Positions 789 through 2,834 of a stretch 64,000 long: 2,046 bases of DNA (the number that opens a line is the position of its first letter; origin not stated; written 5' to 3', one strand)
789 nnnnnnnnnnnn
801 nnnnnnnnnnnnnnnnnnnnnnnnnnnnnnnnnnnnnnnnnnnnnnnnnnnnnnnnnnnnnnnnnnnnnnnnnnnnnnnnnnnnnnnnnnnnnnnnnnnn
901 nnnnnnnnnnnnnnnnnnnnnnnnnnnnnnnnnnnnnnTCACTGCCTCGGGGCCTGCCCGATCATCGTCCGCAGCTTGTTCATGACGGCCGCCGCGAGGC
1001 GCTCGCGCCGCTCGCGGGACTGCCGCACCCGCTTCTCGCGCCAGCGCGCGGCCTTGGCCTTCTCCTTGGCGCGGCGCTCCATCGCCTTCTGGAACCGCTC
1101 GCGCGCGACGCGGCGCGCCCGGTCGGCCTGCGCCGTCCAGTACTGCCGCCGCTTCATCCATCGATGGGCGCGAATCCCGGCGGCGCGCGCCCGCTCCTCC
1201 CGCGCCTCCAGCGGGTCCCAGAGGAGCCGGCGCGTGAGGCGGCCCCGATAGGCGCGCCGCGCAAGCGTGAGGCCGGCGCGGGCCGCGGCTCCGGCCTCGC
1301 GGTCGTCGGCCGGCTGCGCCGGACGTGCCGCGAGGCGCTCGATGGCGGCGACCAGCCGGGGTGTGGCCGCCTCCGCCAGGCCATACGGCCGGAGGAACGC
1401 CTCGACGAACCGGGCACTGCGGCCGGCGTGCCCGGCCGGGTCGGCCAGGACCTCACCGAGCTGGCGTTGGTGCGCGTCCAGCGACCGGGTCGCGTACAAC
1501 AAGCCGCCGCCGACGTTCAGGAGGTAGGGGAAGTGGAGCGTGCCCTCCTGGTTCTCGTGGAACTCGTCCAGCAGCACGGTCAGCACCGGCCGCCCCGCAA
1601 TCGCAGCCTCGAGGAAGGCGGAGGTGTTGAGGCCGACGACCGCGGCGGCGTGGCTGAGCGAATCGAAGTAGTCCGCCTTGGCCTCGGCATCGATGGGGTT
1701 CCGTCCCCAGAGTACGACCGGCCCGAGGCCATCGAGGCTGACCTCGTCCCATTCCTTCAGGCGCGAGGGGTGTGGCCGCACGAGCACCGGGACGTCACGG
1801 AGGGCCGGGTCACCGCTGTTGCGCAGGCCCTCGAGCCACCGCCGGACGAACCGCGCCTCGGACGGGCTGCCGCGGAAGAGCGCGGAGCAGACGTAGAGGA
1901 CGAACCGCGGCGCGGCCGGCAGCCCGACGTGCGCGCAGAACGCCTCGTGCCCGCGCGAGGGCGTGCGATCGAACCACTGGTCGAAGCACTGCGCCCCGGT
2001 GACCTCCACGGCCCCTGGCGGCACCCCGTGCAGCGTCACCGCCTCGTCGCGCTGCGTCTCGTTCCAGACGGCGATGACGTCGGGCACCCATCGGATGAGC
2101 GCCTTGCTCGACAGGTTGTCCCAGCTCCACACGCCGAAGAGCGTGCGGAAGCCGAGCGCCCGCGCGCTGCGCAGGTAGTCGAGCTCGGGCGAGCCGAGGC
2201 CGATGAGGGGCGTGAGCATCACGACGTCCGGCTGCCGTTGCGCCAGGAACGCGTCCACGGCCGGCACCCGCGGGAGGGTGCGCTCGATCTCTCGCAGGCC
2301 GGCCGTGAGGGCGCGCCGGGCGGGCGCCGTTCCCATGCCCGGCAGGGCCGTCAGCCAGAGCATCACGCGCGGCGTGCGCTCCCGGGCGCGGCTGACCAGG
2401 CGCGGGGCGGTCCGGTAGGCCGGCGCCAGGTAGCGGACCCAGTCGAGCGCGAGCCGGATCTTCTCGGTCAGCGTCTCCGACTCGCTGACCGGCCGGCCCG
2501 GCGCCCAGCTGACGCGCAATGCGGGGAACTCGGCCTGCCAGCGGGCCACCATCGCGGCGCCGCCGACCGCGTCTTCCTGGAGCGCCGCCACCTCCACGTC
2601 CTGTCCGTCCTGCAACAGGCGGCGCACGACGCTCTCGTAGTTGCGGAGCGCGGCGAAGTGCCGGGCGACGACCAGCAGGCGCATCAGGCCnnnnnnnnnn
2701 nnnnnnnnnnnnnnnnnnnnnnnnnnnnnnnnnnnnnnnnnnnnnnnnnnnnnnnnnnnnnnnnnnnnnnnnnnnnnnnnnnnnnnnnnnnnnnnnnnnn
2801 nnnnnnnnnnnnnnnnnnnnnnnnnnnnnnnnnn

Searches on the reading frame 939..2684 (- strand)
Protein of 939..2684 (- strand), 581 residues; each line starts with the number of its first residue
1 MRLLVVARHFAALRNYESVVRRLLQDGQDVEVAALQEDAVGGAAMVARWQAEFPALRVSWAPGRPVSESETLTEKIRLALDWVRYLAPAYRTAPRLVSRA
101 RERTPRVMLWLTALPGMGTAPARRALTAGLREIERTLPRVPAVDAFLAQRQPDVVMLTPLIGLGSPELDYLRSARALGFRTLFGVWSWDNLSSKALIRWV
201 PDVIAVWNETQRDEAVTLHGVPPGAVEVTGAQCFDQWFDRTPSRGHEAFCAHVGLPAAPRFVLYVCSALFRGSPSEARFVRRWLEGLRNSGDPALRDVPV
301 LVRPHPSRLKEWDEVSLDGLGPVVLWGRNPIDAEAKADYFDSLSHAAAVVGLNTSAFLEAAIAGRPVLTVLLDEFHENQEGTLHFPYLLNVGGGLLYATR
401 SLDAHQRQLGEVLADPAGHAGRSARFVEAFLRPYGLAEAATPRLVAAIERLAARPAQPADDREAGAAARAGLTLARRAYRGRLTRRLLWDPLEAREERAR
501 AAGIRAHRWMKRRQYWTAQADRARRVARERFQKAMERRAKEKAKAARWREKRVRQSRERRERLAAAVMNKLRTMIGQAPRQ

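Call 10: search_protein_families(library=pfam, proteins=[window:939-2684:-], max_evalue=0.1)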
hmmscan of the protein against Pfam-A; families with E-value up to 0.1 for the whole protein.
window:939-2684:- (581 aa): 0 families

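Call 18: search_solved_structures(query=window:939-2684:-, max_evalue=10)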
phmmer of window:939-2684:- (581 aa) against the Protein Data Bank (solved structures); distinct sequences matched with E-value up to 10: 0.

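Call 62: predict_structure(alignment_id=A5)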
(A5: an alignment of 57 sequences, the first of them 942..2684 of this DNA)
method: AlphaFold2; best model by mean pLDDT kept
length: 581 residues; sequences in the alignment: 57
mean_pLDDT: 91.9   pTM: 0.82
mean pLDDT of the five models: 91.9, 90.8, 89.9, 89.7, 89.7
residues with pLDDT >= 90: 457; 70-90: 100; 50-70: 20; < 50: 4
segments of 3 or more residues with pLDDT < 50: 579-581
pLDDT, mean of each block of 10 residues (from residue 1): 97 95 98 90 92 98 79 92 94 93 94 94 93 90 96 96 93 95 94 90 98 95 98 96 98 95 95 93 98 98 95 96 91 93 98 97 98 94 95 97 98 95 97 98 98 87 72 75 58 74 86 87 91 94 94 94 89 68 40
secondary structure, 60 per line:
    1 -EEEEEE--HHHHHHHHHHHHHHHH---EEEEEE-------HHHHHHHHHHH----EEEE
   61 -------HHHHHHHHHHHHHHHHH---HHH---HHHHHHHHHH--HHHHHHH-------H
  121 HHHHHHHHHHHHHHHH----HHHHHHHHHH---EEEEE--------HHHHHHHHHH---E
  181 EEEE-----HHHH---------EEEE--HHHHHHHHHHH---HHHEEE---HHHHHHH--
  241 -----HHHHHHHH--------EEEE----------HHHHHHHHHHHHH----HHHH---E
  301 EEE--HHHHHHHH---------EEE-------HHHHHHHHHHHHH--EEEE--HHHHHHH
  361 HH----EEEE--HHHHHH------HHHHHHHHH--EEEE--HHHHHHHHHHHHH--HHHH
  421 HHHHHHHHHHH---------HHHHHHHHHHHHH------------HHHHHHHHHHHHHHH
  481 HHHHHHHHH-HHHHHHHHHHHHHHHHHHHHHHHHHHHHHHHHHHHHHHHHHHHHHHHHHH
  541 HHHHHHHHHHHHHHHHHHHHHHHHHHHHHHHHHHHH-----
elements in order: E2-7 H10-25 E29-34 H42-52 E57-60 H68-84 H94-103 H106-112 H120-136 H141-150 E154-158 H167-176 E180-184 H190-193 E203-206 H209-219 E226-228 H232-238 H246-253 E262-265 H276-288 H293-296 E300-303 H306-313 E323-325 H333-345 E348-351 H354-362 E367-370 H373-378 H385-393 E396-399 H402-414 H417-431 H441-453 H466-489 H491-576

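Call 65: fold_search(model_id=the predicted structure, library=pdb)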
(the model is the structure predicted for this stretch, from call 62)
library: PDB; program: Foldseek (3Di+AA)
matches with E <= 10: 1658; with E <= 0.001: 228
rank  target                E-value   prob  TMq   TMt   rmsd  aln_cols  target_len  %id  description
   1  5xvs_A                2.3e-10  1.00  0.40  0.61   8.1       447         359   12  Crystal structure of UDP-GlcNAc 2-epimerase NeuC complexed with UDP (released 2018-04-11)
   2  4neq                  5.9e-10  1.00  0.41  0.62   8.6       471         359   11  The structure of UDP-GlcNAc 2-epimerase from Methanocaldococcus jannaschii (released 2014-04-23)
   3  4nes                  5.9e-10  1.00  0.37  0.55  12.7       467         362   13  Crystal structure of Methanocaldococcus jannaschii UDP-GlcNAc 2-epimerase in complex with UDP-GlcNAc and UDP (released 2014-04-23)
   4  5xvs_B                8.5e-10  1.00  0.38  0.55   8.9       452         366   12  Crystal structure of UDP-GlcNAc 2-epimerase NeuC complexed with UDP (released 2018-04-11)
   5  7ya2_B                1.4e-09  1.00  0.44  0.64   6.9       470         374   12  Crystal structure of capsular polysaccharide synthesis enzyme CapG from Staphylococcus aureus (released 2022-11-16)
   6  1f6d_C                1.4e-09  1.00  0.44  0.65   6.7       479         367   13  THE STRUCTURE OF UDP-N-ACETYLGLUCOSAMINE 2-EPIMERASE FROM E. COLI. (released 2000-12-13)
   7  3c48_A                2.3e-09  1.00  0.27  0.37  13.8       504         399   13  Structure of the retaining glycosyltransferase MshA: The first step in mycothiol biosynthesis. Organism: Corynebacteri (released 2008-03-25)
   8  1f6d_D                2.7e-09  1.00  0.44  0.64   8.7       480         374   14  THE STRUCTURE OF UDP-N-ACETYLGLUCOSAMINE 2-EPIMERASE FROM E. COLI. (released 2000-12-13)
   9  8b5q_A                2.9e-09  1.00  0.39  0.58   7.5       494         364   14  Crystal Structure of P. aeruginosa WaaG in complex with UMP (released 2023-10-04)
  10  8b5s_B                4.0e-09  1.00  0.41  0.62   6.9       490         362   14  Crystal Structure of P. aeruginosa WaaG in complex with UDP-glucose (released 2023-10-04)
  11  3c48_B                4.2e-09  1.00  0.28  0.38  13.7       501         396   14  Structure of the retaining glycosyltransferase MshA: The first step in mycothiol biosynthesis. Organism: Corynebacteri (released 2008-03-25)
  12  8sxv_A                5.7e-09  1.00  0.43  0.65   7.4       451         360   14  X-ray crystal structure of UDP- 2,3-diacetamido-2,3-dideoxy-glucuronic acid-2-epimerase from Thermus thermophilus stra (released 2023-09-13)
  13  3c4q_B                6.1e-09  1.00  0.42  0.59   8.0       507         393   12  Structure of the retaining glycosyltransferase MshA : The first step in mycothiol biosynthesis. Organism : Corynebacte (released 2008-04-01)
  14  8b5s_A                6.4e-09  1.00  0.40  0.59   7.7       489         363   14  Crystal Structure of P. aeruginosa WaaG in complex with UDP-glucose (released 2023-10-04)
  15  3ot5_C                8.3e-09  1.00  0.45  0.65   7.1       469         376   12  2.2 Angstrom Resolution Crystal Structure of putative UDP-N-acetylglucosamine 2-epimerase from Listeria monocytogenes (released 2010-09-22)
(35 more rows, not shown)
